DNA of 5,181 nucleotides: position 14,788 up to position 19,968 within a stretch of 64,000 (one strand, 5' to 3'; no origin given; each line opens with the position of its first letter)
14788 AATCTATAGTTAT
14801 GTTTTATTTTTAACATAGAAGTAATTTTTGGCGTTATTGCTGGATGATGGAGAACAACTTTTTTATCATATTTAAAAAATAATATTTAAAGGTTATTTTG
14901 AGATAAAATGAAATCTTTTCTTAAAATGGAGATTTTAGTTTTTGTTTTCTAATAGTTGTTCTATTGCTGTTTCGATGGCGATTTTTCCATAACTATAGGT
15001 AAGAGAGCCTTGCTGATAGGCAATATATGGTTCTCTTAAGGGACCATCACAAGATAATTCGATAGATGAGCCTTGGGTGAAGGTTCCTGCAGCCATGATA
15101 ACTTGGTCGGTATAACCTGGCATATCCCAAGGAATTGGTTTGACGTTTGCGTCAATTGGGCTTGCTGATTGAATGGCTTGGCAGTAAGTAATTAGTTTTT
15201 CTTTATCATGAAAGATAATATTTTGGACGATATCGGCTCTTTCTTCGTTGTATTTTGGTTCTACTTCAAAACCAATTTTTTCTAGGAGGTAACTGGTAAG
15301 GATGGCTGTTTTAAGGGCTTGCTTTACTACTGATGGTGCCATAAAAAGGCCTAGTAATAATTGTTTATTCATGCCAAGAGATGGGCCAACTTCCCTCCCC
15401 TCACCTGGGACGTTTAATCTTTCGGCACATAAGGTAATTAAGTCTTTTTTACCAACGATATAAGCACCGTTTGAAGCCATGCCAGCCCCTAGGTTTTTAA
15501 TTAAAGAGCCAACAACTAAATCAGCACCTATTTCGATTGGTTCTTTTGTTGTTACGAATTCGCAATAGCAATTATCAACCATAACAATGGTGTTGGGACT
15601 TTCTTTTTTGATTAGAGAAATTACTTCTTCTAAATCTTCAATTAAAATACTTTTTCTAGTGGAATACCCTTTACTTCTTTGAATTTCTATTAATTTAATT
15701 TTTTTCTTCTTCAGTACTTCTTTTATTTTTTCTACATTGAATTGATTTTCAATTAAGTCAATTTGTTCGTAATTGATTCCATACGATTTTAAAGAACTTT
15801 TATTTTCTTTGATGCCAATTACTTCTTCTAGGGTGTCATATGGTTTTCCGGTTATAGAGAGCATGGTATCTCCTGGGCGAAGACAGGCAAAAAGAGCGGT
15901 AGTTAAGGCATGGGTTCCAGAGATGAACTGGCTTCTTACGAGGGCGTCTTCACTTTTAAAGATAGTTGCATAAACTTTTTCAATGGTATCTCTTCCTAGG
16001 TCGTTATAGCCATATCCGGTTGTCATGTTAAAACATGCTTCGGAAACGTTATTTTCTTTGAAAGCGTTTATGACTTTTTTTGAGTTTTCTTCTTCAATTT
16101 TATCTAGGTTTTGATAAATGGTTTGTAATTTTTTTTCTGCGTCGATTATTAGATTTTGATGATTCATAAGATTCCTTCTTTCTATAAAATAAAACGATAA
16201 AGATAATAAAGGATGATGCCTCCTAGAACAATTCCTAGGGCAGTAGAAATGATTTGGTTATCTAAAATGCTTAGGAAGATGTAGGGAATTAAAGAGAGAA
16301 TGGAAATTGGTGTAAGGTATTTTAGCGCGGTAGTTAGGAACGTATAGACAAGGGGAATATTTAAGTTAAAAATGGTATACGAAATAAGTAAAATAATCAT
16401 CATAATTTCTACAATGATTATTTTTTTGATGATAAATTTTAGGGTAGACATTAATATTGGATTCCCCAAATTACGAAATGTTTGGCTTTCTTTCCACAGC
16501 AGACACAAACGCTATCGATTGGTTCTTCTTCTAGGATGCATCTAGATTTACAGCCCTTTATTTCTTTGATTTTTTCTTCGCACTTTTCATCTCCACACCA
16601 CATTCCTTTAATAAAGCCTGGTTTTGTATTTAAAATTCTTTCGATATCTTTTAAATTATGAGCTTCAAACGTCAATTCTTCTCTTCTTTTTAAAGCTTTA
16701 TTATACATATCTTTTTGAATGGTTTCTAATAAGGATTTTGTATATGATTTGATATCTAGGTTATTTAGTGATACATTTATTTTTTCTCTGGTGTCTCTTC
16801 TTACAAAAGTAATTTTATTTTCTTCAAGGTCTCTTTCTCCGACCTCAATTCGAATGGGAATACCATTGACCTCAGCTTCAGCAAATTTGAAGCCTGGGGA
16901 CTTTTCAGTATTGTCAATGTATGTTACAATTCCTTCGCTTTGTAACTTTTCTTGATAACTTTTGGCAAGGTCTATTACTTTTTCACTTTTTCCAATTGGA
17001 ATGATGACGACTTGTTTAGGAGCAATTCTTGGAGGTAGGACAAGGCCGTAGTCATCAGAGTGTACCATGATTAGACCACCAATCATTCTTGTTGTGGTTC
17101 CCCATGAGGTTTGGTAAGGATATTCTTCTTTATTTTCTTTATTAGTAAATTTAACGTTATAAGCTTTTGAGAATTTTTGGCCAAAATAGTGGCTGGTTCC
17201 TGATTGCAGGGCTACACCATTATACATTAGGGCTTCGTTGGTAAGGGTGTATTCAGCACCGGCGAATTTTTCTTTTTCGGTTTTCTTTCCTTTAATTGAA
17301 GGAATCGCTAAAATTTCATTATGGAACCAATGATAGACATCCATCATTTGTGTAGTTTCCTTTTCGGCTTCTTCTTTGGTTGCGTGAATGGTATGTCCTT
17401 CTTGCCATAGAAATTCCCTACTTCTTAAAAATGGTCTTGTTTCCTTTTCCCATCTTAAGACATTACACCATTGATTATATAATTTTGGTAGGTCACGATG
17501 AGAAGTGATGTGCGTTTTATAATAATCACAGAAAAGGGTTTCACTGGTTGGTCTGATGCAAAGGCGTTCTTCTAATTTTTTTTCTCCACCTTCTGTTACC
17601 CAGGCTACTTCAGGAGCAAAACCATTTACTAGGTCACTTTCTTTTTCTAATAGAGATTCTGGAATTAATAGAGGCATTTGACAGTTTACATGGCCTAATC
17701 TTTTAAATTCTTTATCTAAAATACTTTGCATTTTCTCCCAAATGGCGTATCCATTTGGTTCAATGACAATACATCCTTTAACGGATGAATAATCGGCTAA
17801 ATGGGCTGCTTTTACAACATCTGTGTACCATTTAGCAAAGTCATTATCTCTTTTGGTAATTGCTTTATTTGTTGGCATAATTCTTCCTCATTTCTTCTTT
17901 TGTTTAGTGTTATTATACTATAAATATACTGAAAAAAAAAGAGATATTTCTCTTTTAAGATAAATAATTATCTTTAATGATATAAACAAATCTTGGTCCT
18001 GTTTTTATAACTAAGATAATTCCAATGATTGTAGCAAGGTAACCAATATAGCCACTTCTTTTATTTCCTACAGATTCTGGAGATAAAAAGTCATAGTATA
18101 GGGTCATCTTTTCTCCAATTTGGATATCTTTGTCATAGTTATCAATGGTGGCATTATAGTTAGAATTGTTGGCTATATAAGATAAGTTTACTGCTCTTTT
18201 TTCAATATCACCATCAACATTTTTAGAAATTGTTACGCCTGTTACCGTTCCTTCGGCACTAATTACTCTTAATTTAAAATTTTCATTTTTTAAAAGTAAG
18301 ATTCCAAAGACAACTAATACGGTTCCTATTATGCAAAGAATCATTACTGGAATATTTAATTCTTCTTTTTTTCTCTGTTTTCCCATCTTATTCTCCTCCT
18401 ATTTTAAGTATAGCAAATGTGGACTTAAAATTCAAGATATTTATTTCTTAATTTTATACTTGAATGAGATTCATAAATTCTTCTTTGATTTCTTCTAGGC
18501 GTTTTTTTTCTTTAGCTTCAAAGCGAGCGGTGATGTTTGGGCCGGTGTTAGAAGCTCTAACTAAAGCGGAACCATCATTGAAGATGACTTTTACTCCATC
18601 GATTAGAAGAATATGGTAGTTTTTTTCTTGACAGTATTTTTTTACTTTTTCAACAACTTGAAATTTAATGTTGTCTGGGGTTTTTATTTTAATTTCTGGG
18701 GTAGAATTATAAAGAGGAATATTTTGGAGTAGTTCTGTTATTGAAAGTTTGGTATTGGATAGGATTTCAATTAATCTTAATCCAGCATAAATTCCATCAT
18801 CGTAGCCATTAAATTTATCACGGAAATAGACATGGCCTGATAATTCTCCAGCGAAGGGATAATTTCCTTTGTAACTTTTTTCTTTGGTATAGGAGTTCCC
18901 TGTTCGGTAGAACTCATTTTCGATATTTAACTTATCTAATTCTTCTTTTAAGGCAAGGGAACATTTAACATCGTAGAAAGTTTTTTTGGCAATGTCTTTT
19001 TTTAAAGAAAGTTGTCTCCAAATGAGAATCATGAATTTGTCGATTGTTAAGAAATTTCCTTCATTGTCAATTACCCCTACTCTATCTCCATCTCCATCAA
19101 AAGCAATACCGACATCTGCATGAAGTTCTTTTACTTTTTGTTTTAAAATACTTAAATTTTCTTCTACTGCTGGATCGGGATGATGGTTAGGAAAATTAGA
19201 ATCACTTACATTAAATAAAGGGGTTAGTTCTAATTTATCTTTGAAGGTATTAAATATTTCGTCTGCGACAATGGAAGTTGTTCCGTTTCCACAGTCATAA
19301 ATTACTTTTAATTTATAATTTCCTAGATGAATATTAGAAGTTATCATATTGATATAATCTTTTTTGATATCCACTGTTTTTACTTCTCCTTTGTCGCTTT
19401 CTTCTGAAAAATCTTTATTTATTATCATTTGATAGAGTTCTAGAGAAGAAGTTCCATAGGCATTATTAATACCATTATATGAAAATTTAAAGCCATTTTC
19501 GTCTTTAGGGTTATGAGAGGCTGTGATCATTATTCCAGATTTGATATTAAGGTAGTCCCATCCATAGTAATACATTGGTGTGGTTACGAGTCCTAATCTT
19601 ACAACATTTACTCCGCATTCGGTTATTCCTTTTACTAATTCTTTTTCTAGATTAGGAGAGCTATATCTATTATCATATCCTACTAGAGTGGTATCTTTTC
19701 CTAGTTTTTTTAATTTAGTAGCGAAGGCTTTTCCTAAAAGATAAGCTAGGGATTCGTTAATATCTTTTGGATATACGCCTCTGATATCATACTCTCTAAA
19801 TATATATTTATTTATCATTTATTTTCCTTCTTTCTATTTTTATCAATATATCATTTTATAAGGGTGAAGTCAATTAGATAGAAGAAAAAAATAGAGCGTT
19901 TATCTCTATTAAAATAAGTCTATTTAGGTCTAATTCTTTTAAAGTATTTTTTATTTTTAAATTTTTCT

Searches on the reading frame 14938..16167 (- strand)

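Call 11: search_protein_families(library=pfam, proteins=[window:14938-16167:-], max_evalue=0.00001)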
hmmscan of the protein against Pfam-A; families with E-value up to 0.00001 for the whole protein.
window:14938-16167:- (410 aa): 3 families
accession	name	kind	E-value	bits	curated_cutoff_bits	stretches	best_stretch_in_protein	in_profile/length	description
PF06838.17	Met_gamma_lyase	-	5.2e-177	588.9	24.2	1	5-405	3-404/405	Methionine gamma-lyase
PF01053.26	Cys_Met_Meta_PP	-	2.9e-11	43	27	1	35-227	27-201/381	Cys/Met metabolism PLP-dependent enzyme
PF00155.27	Aminotran_1_2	-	3.5e-06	26.9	19.7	0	25-228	16-223/361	Aminotransferase class I and II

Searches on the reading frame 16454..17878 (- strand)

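Call 11: search_protein_families(library=pfam, proteins=[window:16454-17878:-], max_evalue=0.00001)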
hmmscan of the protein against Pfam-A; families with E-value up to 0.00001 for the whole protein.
window:16454-17878:- (475 aa): 3 families
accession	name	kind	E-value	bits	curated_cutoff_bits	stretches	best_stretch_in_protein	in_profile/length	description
PF03129.25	HGTP_anticodon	-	2.7e-22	79.2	21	1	289-374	1-87/94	Anticodon binding domain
PF00587.30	tRNA-synt_2b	-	2e-19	70.8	29.3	1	100-268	5-174/179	tRNA synthetase class II core domain (G, H, P, S and T)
PF09180.16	ProRS-C_1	-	2.3e-18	66.5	31.5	1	410-475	2-71/71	Prolyl-tRNA synthetase, C-terminal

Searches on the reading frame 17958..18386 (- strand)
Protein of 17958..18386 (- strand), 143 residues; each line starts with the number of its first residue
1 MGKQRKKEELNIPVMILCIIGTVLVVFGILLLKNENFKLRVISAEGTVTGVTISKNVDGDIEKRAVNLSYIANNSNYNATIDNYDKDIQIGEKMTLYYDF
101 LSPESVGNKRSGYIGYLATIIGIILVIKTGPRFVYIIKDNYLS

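Call 11: search_protein_families(library=pfam, proteins=[window:17958-18386:-], max_evalue=0.00001)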
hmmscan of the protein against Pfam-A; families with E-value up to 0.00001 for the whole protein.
window:17958-18386:- (143 aa): 0 families

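Call 46: search_protein_families(library=pfam, proteins=[window:17958-18386:-], max_evalue=0.1)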
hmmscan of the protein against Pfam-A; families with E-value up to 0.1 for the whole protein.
window:17958-18386:- (143 aa): 4 families
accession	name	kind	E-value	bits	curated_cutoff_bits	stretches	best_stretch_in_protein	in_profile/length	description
PF13038.11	DUF3899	-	0.016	16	23.4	0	3-32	58-87/88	Domain of unknown function (DUF3899)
PF24961.1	NfeD_membrane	-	0.022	15.2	26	0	11-50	67-110/119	NfeD integral membrane domain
PF14208.11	DUF4320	-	0.039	14.5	25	1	17-96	5-84/119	Domain of unknown function (DUF4320)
PF09925.14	DUF2157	-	0.099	12.8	32.4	0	9-37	33-58/146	Predicted membrane protein (DUF2157)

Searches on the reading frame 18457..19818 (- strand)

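Call 11: search_protein_families(library=pfam, proteins=[window:18457-19818:-], max_evalue=0.00001)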
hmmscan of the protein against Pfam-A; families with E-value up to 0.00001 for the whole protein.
window:18457-19818:- (454 aa): 4 families
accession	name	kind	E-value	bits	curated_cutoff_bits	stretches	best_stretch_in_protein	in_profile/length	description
PF02878.22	PGM_PMM_I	-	9.7e-34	116.4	22.5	1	6-116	3-115/138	Phosphoglucomutase/phosphomannomutase, alpha/beta/alpha domain I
PF02879.22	PGM_PMM_II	-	4.4e-22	79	29.3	1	154-254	2-103/103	Phosphoglucomutase/phosphomannomutase, alpha/beta/alpha domain II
PF02880.22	PGM_PMM_III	-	4.7e-18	65.8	20.7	1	260-366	3-110/115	Phosphoglucomutase/phosphomannomutase, alpha/beta/alpha domain III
PF00408.26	PGM_PMM_IV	-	2.7e-12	47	23.1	1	375-450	1-67/68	Phosphoglucomutase/phosphomannomutase, C-terminal domain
